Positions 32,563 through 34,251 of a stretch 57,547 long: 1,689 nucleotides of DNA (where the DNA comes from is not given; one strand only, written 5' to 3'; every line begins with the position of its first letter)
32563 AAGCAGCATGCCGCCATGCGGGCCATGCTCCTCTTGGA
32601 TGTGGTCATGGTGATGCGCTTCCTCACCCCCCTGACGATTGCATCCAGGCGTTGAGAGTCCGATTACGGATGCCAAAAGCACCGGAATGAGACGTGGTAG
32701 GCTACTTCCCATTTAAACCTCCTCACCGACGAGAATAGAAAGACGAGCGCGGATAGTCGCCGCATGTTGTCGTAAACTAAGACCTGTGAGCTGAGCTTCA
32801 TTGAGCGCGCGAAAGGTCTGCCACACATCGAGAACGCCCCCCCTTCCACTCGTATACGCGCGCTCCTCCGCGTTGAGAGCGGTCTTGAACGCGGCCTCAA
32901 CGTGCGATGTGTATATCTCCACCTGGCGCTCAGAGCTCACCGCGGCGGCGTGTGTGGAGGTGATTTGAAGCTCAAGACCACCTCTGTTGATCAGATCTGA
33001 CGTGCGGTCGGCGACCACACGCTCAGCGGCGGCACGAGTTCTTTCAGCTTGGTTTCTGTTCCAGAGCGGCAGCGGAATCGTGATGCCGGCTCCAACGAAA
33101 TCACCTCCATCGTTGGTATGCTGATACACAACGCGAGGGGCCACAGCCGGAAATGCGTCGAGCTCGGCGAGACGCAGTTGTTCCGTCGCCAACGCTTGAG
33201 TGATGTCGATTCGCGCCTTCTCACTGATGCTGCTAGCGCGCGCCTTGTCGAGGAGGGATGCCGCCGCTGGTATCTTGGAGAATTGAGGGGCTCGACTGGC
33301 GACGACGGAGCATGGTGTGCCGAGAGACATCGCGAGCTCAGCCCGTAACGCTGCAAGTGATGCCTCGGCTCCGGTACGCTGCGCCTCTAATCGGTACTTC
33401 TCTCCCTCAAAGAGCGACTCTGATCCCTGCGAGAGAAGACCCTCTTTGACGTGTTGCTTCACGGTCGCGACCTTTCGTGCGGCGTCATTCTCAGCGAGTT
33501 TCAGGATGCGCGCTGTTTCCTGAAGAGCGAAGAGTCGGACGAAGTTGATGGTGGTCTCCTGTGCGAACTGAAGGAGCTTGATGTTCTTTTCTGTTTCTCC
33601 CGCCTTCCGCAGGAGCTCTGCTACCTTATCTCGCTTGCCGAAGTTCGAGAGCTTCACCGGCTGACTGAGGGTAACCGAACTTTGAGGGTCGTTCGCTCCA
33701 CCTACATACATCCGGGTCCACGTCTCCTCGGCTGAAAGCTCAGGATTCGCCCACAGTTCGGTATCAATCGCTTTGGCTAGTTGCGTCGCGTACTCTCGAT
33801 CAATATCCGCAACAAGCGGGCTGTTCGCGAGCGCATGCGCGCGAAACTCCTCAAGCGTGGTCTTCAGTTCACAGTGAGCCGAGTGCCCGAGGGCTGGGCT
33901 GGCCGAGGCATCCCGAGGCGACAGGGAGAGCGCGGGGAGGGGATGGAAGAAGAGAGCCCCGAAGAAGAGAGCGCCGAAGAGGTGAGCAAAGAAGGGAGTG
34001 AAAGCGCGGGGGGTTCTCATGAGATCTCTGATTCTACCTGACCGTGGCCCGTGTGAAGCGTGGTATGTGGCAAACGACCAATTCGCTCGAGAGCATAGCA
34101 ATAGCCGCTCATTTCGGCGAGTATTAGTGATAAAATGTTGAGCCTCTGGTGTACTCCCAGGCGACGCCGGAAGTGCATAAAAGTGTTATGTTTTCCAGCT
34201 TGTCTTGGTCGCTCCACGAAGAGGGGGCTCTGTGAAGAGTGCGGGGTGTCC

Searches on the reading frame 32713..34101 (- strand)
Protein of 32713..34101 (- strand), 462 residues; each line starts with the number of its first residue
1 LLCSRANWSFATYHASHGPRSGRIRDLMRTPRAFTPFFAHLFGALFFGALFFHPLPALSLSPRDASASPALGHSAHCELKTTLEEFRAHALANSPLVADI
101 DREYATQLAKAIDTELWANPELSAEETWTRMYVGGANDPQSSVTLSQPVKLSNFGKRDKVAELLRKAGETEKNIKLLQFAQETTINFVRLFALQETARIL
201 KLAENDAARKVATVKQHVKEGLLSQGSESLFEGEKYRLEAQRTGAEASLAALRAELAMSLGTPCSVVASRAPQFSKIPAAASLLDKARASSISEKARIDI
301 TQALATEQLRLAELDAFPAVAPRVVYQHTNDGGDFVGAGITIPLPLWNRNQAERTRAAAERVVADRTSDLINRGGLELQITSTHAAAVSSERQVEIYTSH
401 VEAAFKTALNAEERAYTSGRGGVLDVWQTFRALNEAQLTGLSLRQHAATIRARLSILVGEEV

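Call 86: search_protein_families(library=ncbifam, proteins=[window:32713-34101:-], max_evalue=0.00001)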
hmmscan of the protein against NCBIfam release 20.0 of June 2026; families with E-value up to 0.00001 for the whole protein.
window:32713-34101:- (462 aa): 1 family
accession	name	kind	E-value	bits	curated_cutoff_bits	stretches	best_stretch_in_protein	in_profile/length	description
NF045679.1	DiMtlExpIhpA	equivalog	2.2e-13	49.7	650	1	81-446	31-400/424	divalent metal ion exporter subunit IhpA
